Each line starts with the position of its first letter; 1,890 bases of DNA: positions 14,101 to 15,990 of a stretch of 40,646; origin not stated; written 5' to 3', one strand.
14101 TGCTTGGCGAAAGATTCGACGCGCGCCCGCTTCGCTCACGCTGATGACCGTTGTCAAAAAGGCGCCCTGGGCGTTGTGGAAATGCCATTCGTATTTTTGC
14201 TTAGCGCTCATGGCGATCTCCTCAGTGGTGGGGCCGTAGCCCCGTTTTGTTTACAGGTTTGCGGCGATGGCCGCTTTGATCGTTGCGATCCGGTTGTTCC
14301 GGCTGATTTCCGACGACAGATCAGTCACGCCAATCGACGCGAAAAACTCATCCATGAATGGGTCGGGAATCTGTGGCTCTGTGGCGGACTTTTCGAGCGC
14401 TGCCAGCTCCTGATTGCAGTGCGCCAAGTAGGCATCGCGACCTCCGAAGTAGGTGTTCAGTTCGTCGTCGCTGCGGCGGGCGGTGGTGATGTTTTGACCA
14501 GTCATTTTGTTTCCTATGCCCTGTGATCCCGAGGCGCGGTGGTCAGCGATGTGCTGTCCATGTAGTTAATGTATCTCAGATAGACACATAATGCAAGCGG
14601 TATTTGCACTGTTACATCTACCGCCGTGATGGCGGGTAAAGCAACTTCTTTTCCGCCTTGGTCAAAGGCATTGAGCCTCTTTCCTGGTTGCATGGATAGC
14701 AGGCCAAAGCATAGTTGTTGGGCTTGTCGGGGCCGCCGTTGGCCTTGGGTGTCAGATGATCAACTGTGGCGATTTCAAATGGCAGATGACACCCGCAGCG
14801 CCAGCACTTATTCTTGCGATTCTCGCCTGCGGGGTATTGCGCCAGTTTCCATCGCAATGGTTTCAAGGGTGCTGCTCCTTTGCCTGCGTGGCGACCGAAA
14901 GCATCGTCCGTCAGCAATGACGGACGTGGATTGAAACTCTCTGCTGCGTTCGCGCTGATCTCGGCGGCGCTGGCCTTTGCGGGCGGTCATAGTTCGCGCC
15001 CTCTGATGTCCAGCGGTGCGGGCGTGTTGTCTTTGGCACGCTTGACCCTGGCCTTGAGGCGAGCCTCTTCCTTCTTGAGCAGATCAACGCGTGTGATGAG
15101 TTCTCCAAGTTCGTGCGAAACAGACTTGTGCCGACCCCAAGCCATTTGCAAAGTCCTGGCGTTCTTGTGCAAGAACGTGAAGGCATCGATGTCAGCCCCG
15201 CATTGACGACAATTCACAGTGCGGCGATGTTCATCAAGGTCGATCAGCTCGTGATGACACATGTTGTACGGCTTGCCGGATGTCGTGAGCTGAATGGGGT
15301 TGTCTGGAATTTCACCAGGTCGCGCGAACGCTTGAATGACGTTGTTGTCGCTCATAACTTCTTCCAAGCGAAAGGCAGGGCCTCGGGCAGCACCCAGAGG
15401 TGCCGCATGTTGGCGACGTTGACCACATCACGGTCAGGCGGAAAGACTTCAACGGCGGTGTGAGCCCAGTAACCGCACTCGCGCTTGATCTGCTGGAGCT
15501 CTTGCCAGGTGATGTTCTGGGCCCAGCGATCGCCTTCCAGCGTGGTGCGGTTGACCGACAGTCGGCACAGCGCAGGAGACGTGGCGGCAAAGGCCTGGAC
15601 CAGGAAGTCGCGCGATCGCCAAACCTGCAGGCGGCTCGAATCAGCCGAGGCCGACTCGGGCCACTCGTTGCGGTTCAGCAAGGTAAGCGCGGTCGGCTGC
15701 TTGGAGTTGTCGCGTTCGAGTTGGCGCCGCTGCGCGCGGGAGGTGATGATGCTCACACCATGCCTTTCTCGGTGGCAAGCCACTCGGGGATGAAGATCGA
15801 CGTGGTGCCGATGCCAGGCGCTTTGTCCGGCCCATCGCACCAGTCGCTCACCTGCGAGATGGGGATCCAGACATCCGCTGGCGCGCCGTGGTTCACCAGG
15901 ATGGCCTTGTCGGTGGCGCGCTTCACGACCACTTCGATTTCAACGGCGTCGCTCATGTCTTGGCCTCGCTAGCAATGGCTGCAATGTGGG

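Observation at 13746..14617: Autonomous cassette of promoter, two small ORFs and an HTH gene, with anti-defence (acr/aca-like) architecture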

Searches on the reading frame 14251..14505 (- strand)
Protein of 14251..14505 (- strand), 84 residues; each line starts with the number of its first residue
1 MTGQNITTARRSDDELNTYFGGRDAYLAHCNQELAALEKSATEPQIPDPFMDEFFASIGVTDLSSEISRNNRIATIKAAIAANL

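Call 5: search_protein_families(library=pfam, proteins=[window:14251-14505:-], max_evalue=0.1)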
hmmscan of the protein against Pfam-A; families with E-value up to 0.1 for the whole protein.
window:14251-14505:- (84 aa): 0 families

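Call 6: search_protein_families(library=phrogs, proteins=[window:14251-14505:-], max_evalue=0.1)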
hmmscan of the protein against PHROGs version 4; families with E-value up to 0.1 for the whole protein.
window:14251-14505:- (84 aa): 0 families

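Call 32: find_homologous_proteins(query=window:14251-14505:-, max_evalue=0.01)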
Query window:14251-14505:- (84 aa): 2 proteins with E <= 0.01 among 3 candidates.
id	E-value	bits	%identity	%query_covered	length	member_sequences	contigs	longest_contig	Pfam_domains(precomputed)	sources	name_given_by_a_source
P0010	3.1e-40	153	89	98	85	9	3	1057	-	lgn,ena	-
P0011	9.0e-22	94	86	61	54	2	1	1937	-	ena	-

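Call 34: find_encoding_contigs(protein=P0010, flank=2000, max_places=4)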
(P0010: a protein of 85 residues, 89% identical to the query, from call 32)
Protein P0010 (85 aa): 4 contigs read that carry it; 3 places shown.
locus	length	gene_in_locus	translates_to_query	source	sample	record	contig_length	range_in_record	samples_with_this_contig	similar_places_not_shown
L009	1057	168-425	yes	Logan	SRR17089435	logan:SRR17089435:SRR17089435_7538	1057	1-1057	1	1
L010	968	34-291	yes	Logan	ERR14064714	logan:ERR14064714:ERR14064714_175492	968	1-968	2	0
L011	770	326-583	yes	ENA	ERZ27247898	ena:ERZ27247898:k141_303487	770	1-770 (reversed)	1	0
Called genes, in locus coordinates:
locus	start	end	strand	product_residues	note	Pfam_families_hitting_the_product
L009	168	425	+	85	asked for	-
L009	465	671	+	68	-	-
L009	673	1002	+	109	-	PF13560:HTH_31 (weak)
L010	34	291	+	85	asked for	-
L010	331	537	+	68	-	-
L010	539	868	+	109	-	PF13560:HTH_31 (weak)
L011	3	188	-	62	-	?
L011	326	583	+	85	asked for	-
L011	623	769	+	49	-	?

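Call 35: find_encoding_contigs(protein=P0011, flank=2000, max_places=4)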
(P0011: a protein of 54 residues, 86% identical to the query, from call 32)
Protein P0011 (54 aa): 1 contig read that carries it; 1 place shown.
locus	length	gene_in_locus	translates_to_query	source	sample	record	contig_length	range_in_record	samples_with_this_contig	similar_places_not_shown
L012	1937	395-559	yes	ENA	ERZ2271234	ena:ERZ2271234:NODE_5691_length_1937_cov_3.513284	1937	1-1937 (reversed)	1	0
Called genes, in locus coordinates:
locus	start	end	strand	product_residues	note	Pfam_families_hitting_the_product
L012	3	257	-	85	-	?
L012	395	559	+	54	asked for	-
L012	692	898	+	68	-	-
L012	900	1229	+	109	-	PF13560:HTH_31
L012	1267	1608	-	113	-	-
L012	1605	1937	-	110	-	?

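Call 42: search_protein_families(library=pfam, proteins=[L009:465-671:+], max_evalue=0.1)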
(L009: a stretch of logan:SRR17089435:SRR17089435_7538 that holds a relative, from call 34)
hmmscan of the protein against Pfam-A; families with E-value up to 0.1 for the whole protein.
L009:465-671:+ (68 aa): 0 families

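Call 43: search_protein_families(library=phrogs, proteins=[L009:465-671:+], max_evalue=0.1)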
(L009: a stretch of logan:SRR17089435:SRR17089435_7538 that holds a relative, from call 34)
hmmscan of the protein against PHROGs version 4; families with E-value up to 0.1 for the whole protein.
L009:465-671:+ (68 aa): 1 family
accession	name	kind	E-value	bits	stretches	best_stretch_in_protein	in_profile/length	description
phrog_18256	-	unknown function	0.098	13.6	0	19-41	37-59/68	-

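Call 50: predict_structure(protein=window:14251-14505:-)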
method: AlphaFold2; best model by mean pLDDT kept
length: 84 residues; sequences in the alignment: 1
mean_pLDDT: 67.1   pTM: 0.51
mean pLDDT of the five models: 67.1, 63.8, 60.8, 60.7, 55.7
residues with pLDDT >= 90: 0; 70-90: 41; 50-70: 33; < 50: 10
segments of 3 or more residues with pLDDT < 50: 1-9
pLDDT, mean of each block of 10 residues (from residue 1): 44 66 77 77 55 66 70 79 73
secondary structure, 60 per line:
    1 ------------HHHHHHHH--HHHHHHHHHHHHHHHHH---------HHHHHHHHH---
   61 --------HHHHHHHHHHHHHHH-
elements in order: H13-20 H23-39 H49-57 H69-83

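Call 54: search_protein_representatives(protein=window:14251-14505:-)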
Query: 84 residues. Proteins with E-value up to 0.001 (for the whole library): 7; up to 1e-10: 1; up to 1e-30: 0. The best 7 are listed.
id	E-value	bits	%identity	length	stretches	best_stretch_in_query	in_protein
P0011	2.9e-22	94.3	86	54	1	3-53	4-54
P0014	3.6e-06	43.2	25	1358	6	2-53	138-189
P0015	2.5e-05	40.6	37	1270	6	3-50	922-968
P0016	1.2e-04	38.4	41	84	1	2-83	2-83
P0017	5.1e-04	36.4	39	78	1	7-83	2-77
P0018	8.4e-04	35.7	44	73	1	7-83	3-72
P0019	9.7e-04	35.5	36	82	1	7-83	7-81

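Call 57: fold_search(model_id=the predicted structure, library=pdb)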
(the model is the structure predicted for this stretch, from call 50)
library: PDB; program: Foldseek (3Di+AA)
matches with E <= 10: 33; with E <= 0.001: 0
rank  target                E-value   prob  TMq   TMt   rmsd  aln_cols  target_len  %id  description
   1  3vpr_D                1.9e+00  0.06  0.23  0.12  13.7       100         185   21  Crystal Structure of a TetR Family Transcriptional Regulator PfmR from Thermus thermophilus HB8 (released 2012-07-11)
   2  2ev3_A                3.6e+00  0.08  0.29  0.16  10.3        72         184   12  Structure of Rv1264N, the regulatory domain of the mycobacterial adenylyl cylcase Rv1264, at pH 5.3 (released 2006-11-07)
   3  3nwi_A                4.3e+00  0.06  0.30  0.13  15.7        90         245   10  The Soluble Domain Structure of the ZntB Zn2+ Efflux System (released 2011-03-23)
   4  5go2_A                4.3e+00  0.04  0.24  0.24  13.3        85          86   16  Crystal structure of chorismate mutase like domain of bifunctional DAHP synthase of Bacillus subtilis in complex with  (released 2017-07-26)
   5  4lrv_L                4.3e+00  0.03  0.24  0.22  10.0        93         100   14  Crystal structure of DndE from Escherichia coli B7A involved in DNA phosphorothioation modification (released 2013-08-28)
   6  2o1o_A                4.3e+00  0.02  0.18  0.06  13.7        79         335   13  Cryptosporidium parvum putative polyprenyl pyrophosphate synthase (cgd4_2550) in complex with risedronate. (released 2006-12-12)
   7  2ev2_A                4.9e+00  0.05  0.25  0.12  10.4        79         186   13  Structure of Rv1264N, the regulatory domain of the mycobacterial adenylyl cylcase Rv1264, at pH 8.5 (released 2006-11-07)
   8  4l8i_A                5.2e+00  0.02  0.22  0.17  18.1       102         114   11  Crystal structure of RSV epitope scaffold FFL_005 (released 2014-02-12)
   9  2ev2_B                5.9e+00  0.04  0.25  0.13  10.5        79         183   13  Structure of Rv1264N, the regulatory domain of the mycobacterial adenylyl cylcase Rv1264, at pH 8.5 (released 2006-11-07)
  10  6xtx_B                6.2e+00  0.08  0.32  0.18   9.8        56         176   16  CryoEM structure of human CMG bound to ATPgammaS and DNA (released 2020-05-27)
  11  4zuy_A                6.2e+00  0.05  0.29  0.27  10.4        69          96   13  Structure of Tsi6 from Pseudomonas aeruginosa (released 2015-11-11)
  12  2gf4_A                6.6e+00  0.04  0.25  0.24  11.3        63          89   11  Crystal structure of Vng1086c from Halobacterium salinarium (Halobacterium halobium). Northeast Structural Genomics Ta (released 2006-04-18)
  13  2ev1_B                6.6e+00  0.03  0.24  0.12   9.9        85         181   13  Structure of Rv1264N, the regulatory domain of the mycobacterial adenylyl cylcase Rv1264, at pH 6.0 (released 2006-11-07)
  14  8b6j_F                6.6e+00  0.02  0.22  0.21  15.1        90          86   10  Cryo-EM structure of cytochrome bc1 complex (complex-III) from respiratory supercomplex of Tetrahymena thermophila (released 2023-03-29)
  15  3c18_B                7.5e+00  0.04  0.29  0.11  12.7        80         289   19  Crystal structure of nucleotidyltransferase-like protein (ZP_00538802.1) from Exiguobacterium sibiricum 255-15 at 1.90 (released 2008-02-12)
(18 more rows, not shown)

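Call 58: find_related_loci(query=A6, collection=viral_contigs, flank=3000)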
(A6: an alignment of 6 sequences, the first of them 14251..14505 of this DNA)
Query A6 (84 aa) in viral_contigs; peptide patterns used: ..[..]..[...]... (x = any residue, [..] = any of these).
5 stretches matched a pattern, but none encodes a relative of the query by tblastn (E <= 1e-3).

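Call 75: search_protein_families(library=padloc, proteins=[window:14251-14505:-, L009:465-671:+], max_evalue=0.1)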
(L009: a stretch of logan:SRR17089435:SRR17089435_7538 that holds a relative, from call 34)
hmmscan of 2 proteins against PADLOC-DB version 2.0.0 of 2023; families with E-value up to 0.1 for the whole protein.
window:14251-14505:- (84 aa): 0 families

L009:465-671:+ (68 aa): 0 families

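Call 76: search_protein_families(library=ncbifam, proteins=[window:14251-14505:-, L009:465-671:+], max_evalue=0.1)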
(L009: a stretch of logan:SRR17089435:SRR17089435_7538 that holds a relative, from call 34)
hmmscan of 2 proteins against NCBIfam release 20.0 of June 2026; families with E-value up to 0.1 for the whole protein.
window:14251-14505:- (84 aa): 0 families

L009:465-671:+ (68 aa): 0 families

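Call 85: search_solved_structures(query=A6, max_evalue=1)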
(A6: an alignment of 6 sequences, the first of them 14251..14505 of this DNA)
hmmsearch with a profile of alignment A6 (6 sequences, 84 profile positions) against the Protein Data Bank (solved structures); distinct sequences matched with E-value up to 1: 7.
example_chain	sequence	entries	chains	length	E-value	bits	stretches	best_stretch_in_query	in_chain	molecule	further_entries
3a02_A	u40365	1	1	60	0.016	18.7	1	31-77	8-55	Homeobox protein aristaless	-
3lnq_A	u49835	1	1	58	0.02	18.4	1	32-77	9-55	Homeobox protein aristaless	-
3a01_B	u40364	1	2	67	0.025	18.1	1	32-77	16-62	Homeobox protein aristaless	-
9rgy_A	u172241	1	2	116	0.12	15.9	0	25-80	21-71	sc-apCC3-CW-0NTT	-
3q4h_B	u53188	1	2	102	0.38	14.3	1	30-77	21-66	Low molecular weight protein antigen 7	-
8p7g_A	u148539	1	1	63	0.61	13.6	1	31-78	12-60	Paired mesoderm homeobox protein 2B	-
6zu5_LB0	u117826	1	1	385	0.74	13.4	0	29-78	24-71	uL3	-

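Call 89: search_solved_structures(query=L009:465-668:+, max_evalue=1)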
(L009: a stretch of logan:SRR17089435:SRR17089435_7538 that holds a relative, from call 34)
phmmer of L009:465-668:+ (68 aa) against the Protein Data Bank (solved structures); distinct sequences matched with E-value up to 1: 1.
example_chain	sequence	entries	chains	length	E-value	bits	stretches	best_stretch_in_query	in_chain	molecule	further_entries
8pk6_A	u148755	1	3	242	0.6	13.9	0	39-63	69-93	Integrator complex subunit 13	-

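Call 97: list_cluster_members(proteins=[P0016, P0017, P0018, P0019, P0010, P0013, P0005, P0006])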
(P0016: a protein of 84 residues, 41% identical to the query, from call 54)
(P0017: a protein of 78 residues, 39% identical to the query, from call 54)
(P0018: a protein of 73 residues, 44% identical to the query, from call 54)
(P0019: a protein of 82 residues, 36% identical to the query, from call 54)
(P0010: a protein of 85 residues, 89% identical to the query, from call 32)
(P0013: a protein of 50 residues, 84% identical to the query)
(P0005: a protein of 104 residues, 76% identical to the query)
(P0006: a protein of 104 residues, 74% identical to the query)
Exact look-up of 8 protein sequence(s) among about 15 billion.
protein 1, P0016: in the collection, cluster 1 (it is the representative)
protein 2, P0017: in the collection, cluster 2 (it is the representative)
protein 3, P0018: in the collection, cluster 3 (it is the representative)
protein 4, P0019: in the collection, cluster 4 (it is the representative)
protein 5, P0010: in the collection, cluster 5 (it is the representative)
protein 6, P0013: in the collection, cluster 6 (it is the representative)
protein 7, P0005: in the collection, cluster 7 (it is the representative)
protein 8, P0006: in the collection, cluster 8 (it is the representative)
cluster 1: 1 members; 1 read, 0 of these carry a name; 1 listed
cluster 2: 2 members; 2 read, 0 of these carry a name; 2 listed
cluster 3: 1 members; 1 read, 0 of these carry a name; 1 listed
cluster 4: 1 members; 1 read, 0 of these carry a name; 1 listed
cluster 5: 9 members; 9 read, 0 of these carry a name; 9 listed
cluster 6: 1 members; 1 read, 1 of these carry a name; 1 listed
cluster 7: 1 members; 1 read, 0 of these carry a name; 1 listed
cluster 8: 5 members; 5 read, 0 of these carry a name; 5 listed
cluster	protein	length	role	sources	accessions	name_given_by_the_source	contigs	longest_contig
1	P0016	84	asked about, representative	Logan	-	-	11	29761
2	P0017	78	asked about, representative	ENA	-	-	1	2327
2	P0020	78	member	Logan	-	-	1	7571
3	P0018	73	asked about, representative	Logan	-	-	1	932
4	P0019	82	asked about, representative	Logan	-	-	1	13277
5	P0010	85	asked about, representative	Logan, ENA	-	-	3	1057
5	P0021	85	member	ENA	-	-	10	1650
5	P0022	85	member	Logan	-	-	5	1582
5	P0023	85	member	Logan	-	-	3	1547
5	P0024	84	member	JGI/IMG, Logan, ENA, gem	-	-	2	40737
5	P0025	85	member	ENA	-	-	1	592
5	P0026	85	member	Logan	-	-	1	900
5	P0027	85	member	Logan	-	-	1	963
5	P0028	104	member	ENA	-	-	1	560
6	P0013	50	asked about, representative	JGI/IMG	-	hypothetical protein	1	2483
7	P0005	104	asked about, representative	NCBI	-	-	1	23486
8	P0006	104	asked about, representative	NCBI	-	-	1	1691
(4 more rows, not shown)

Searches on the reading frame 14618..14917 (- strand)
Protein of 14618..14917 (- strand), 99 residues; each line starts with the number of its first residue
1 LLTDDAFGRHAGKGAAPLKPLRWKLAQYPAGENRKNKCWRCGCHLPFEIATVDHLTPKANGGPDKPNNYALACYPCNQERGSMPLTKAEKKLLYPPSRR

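Call 5: search_protein_families(library=pfam, proteins=[window:14618-14917:-], max_evalue=0.1)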
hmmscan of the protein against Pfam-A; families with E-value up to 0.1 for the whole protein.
window:14618-14917:- (99 aa): 3 families
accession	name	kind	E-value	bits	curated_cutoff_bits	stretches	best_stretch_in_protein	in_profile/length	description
PF01844.29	HNH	-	3.4e-10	40.4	21.4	1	38-81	1-45/47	HNH endonuclease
PF14279.12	HNH_5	-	5.3e-08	33.1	27.5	1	38-90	1-53/56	HNH endonuclease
PF10058.14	Zn_ribbon_10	-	0.055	13.7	24.2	0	64-90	13-41/54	ER junction formation factor lunapark, zinc ribbon finger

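Call 6: search_protein_families(library=phrogs, proteins=[window:14618-14917:-], max_evalue=0.1)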
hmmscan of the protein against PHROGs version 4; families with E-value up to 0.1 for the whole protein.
window:14618-14917:- (99 aa): 33 families (the best 25 are shown)
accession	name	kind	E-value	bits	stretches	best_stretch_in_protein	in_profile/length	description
phrog_2118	-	DNA, RNA and nucleotide metabolism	3e-15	57.5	1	36-88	177-229/301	HNH endonuclease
phrog_16726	-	DNA, RNA and nucleotide metabolism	1.6e-10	42.2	1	36-97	94-157/308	HNH endonuclease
phrog_5718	-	DNA, RNA and nucleotide metabolism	3.6e-10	40.4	1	35-89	128-182/394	HNH endonuclease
phrog_338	-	DNA, RNA and nucleotide metabolism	1.5e-09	38.7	1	33-86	205-265/340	HNH endonuclease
phrog_6050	-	DNA, RNA and nucleotide metabolism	3.7e-09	36.9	1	32-83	308-360/402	HNH endonuclease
phrog_2214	-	DNA, RNA and nucleotide metabolism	4e-09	37.1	1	32-86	190-242/429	HNH endonuclease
phrog_7785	-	DNA, RNA and nucleotide metabolism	6.9e-09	36.8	1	34-84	69-115/147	HNH endonuclease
phrog_14314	-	DNA, RNA and nucleotide metabolism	2.3e-08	35.6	1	36-83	17-64/252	HNH endonuclease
phrog_9545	-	DNA, RNA and nucleotide metabolism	1.7e-07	32.1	1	45-87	122-171/206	HNH endonuclease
phrog_8660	-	DNA, RNA and nucleotide metabolism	3.4e-07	31.6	1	34-81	123-177/196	HNH endonuclease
phrog_589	-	DNA, RNA and nucleotide metabolism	1.7e-06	28.9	1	34-79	90-137/179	HNH endonuclease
phrog_1035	-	DNA, RNA and nucleotide metabolism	2.2e-06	28.7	1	36-93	160-223/271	endonuclease VII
phrog_9645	-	DNA, RNA and nucleotide metabolism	3.1e-06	28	1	37-82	23-71/168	HNH endonuclease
phrog_960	-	DNA, RNA and nucleotide metabolism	3.2e-06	26.4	1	31-87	223-281/991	HNH endonuclease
phrog_333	-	DNA, RNA and nucleotide metabolism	6.4e-06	27.4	1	20-87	18-85/138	HNH endonuclease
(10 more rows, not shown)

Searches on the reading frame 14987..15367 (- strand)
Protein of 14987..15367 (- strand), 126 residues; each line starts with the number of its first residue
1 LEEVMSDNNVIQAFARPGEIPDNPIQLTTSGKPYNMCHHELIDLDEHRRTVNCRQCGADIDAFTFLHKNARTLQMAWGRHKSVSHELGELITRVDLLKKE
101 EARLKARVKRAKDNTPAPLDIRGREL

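Call 5: search_protein_families(library=pfam, proteins=[window:14987-15367:-], max_evalue=0.1)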
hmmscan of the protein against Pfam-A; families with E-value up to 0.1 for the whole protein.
window:14987-15367:- (126 aa): 2 families
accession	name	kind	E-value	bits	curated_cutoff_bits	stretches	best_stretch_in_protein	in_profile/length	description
PF24463.1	DUF7577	-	0.02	15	28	1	50-65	2-16/27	Domain of unknown function (DUF7577)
PF02403.27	Seryl_tRNA_N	-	0.055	14.2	28.2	0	44-115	11-83/108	Seryl-tRNA synthetase N-terminal domain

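Call 6: search_protein_families(library=phrogs, proteins=[window:14987-15367:-], max_evalue=0.1)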
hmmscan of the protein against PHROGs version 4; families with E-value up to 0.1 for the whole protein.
window:14987-15367:- (126 aa): 3 families
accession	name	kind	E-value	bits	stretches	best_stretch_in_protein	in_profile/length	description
phrog_1621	-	unknown function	1.1e-15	58.4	1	14-116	15-120/134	-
phrog_4865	-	unknown function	2.7e-06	28.6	1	6-92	3-91/109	-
phrog_8538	-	unknown function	0.012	16.7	1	36-91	25-80/138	-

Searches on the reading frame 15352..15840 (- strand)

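Call 5: search_protein_families(library=pfam, proteins=[window:15352-15840:-], max_evalue=0.1)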
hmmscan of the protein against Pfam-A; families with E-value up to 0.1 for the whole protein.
window:15352-15840:- (162 aa): 1 family
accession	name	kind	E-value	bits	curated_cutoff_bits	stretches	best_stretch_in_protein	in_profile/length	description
PF24746.1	DUF7694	-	2.5e-17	62.9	27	1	96-153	14-66/66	Domain of unknown function (DUF7694)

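Call 6: search_protein_families(library=phrogs, proteins=[window:15352-15840:-], max_evalue=0.1)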
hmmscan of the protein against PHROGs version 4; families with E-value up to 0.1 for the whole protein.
window:15352-15840:- (162 aa): 1 family
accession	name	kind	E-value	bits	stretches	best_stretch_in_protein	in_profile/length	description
phrog_7839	-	unknown function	2.7e-22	80.3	1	41-160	22-132/136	-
